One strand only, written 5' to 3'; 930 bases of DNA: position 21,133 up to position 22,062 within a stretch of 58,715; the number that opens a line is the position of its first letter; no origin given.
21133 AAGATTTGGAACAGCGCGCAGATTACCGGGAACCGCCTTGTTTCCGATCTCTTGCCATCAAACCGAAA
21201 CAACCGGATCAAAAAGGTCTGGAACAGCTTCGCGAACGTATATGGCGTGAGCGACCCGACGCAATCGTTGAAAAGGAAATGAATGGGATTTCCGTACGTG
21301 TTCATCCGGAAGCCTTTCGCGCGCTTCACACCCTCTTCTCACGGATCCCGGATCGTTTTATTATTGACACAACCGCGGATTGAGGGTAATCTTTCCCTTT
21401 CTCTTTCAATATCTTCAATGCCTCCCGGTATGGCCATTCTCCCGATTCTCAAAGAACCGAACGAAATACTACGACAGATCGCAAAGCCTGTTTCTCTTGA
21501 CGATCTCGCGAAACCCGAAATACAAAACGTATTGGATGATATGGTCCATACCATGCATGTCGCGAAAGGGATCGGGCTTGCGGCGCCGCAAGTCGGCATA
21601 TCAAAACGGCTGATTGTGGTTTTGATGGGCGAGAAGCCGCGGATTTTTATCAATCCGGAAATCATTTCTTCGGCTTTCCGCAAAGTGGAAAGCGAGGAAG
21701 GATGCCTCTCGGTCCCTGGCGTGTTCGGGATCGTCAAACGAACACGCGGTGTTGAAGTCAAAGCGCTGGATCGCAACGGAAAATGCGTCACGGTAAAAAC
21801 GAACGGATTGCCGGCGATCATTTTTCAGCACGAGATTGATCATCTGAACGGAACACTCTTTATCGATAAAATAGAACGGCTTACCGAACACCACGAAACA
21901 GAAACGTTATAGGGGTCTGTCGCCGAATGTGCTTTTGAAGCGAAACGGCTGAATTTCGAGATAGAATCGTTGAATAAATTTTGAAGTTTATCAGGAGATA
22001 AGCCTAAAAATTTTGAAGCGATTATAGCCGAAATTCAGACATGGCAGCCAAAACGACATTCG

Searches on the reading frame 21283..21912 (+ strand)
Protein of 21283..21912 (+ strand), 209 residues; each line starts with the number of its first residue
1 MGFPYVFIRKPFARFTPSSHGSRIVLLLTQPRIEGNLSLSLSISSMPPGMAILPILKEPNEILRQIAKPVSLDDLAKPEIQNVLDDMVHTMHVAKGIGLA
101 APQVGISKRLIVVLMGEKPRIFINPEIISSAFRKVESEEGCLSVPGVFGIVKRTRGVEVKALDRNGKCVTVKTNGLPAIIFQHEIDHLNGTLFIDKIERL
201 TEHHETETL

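Call 81: search_protein_families(library=pfam, proteins=[window:21283-21912:+], max_evalue=0.001)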
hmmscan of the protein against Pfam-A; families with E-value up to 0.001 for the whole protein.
window:21283-21912:+ (209 aa): 1 family
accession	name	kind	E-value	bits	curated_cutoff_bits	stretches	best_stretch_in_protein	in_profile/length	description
PF01327.26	Pep_deformylase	-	4.3e-50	169.8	22.8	1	53-201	2-154/156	Polypeptide deformylase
